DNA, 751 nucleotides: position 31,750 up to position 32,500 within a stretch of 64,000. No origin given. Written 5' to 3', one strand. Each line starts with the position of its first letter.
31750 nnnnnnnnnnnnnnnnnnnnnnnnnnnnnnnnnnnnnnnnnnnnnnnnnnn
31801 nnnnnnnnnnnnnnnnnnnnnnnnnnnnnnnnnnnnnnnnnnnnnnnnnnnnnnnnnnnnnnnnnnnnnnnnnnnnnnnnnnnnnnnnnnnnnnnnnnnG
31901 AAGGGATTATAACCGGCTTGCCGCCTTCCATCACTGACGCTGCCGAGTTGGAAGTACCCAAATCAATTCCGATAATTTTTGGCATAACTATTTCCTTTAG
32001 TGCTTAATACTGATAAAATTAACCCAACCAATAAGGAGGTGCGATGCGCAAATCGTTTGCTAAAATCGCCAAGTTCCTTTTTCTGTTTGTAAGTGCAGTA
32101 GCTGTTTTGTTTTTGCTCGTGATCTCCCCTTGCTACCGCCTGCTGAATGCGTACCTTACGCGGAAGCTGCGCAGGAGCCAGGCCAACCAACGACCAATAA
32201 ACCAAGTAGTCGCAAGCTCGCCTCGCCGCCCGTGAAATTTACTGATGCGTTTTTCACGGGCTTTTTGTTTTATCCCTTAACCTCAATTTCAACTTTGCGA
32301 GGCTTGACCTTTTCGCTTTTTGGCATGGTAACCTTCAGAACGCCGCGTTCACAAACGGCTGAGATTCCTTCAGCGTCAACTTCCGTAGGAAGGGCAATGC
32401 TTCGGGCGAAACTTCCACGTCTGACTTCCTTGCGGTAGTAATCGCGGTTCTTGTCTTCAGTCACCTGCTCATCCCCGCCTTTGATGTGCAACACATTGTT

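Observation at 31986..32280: Small divergently transcribed gene with its own SD, extended -10 and terminator inside the heat-shock locus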

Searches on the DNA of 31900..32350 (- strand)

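Call 57: search_rna_families(source=window, start=31900, end=32350, threshold=evalue, max_evalue=10)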
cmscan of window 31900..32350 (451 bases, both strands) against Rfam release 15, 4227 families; matches with E-value up to 10: 2.
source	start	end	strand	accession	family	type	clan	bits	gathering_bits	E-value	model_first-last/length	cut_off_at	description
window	31987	32106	-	RF02488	GlsR25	Gene; snRNA; snoRNA; HACA-box;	-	16.9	100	0.79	1-146/146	no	Small nucleolar RNA GlsR25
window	31900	31971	+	RF02635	EF0820_EF0821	Gene; sRNA;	-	14.1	442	0.27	310-370/370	5'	Enterococcus sRNA EF0820_EF0821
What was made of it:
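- On Type I toxin-antitoxin system: Rfam gives no sRNA match even at E up to 10 (call 57).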

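Call 67: build_rna_model(alignment_id=A5, structure=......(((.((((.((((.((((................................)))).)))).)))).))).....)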
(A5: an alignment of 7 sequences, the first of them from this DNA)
Model R1 built from alignment A5 (7 sequences, 79 columns); structure: as given.
model positions 62; base pairs 15; branch points 0; effective number of sequences 7; information 0.841 bits per position. Calibrated on 0.2 Mb of random sequence (short: E-values are rough).
structure used (alignment columns):
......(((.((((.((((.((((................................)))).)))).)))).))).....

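Call 68: search_with_rna_model(model_id=R1, sources=[window, L001, L002, L003, L004, L005, L006, L007, L008, L009, L010, L011, L012, L013, L014, L015, L016, L017, L018, L019, L020, L021, L022, L023, L024, L025, L026, L027, L028, L029, L030, L031, L032, L033, L034, L035, L036, L037, L038, L039, L040, L041, L042, L043, L044, L045, L046, L047, L048, L049, L050, L051, L052, L053, L054, L055, L056], max_evalue=1, make_alignment=true)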
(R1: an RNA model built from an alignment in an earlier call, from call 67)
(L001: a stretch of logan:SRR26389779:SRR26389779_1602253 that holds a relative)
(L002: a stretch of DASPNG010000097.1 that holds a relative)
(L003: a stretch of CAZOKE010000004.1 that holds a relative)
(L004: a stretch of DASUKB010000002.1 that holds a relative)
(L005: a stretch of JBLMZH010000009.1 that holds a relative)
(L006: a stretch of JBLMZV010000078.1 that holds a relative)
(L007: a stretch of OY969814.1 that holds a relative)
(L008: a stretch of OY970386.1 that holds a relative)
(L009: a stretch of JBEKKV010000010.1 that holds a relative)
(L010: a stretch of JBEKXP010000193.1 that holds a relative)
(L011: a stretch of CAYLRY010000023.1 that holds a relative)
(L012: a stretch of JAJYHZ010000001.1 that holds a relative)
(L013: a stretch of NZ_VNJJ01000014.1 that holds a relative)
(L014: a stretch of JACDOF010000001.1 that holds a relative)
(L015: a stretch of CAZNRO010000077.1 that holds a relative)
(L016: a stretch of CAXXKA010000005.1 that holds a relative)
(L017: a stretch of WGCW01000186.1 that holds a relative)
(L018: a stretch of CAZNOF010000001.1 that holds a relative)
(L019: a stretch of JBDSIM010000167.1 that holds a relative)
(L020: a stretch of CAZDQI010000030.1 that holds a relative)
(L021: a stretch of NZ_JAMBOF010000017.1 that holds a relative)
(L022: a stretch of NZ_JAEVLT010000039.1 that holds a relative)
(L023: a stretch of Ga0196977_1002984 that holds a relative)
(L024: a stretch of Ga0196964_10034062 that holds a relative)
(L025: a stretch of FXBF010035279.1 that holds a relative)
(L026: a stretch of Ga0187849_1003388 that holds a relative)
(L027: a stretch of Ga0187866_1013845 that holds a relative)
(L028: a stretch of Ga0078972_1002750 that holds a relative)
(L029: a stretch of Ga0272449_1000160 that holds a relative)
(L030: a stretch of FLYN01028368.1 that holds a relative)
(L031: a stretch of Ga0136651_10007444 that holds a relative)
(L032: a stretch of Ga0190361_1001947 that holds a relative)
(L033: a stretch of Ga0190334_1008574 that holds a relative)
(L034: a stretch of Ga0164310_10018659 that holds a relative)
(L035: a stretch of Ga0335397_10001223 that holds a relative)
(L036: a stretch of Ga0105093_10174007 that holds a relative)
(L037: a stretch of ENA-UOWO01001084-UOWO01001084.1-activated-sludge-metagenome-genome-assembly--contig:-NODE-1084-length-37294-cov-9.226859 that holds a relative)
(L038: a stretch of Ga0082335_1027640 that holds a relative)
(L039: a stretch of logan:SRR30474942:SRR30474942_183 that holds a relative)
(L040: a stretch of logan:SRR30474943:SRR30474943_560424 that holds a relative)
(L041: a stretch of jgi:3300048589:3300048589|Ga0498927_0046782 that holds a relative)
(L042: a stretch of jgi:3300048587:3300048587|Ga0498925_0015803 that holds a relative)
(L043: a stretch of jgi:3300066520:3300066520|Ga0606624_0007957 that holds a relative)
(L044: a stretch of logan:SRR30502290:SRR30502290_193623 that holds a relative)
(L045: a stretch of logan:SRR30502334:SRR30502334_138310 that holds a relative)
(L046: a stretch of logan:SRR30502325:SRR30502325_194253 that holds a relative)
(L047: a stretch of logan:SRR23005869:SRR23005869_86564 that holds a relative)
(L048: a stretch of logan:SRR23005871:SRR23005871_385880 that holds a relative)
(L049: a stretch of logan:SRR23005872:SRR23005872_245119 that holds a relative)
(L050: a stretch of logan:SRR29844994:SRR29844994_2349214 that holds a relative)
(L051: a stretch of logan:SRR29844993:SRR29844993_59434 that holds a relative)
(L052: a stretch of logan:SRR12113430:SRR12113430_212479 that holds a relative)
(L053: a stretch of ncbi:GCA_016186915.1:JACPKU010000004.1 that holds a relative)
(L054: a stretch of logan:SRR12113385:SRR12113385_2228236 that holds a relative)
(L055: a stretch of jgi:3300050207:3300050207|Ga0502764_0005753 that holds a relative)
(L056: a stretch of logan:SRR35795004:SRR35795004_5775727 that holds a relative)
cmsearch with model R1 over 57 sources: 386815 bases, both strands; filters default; matches with E-value up to 1: 13.
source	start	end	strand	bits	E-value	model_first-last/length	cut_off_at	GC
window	32171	32232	-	64.5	9.8e-12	1-62/62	no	0.63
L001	2507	2568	+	64.1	1.3e-11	1-62/62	no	0.61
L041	3442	3509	+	62.7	2.6e-11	1-62/62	no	0.53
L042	3442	3509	+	62.7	2.6e-11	1-62/62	no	0.53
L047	3443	3520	+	61.2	5.8e-11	1-62/62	no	0.62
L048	642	719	+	61.2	5.8e-11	1-62/62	no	0.62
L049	1574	1651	+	61.2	5.8e-11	1-62/62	no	0.62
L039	3450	3520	+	57.9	3.2e-10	1-62/62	no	0.58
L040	3273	3343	+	57.9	3.2e-10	1-62/62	no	0.58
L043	1810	1859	+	53.2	3.7e-09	1-62/62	no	0.66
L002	4451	4503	+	52.2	6.2e-09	1-62/62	no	0.62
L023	1266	1318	+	52.2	6.2e-09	1-62/62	no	0.62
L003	4452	4501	+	46.7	1.1e-07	1-62/62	no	0.5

Alignment A6: 13 matches aligned to the model, 79 columns, each read 5' to 3' on its own strand. Consensus structure (alignment columns), stored with it:
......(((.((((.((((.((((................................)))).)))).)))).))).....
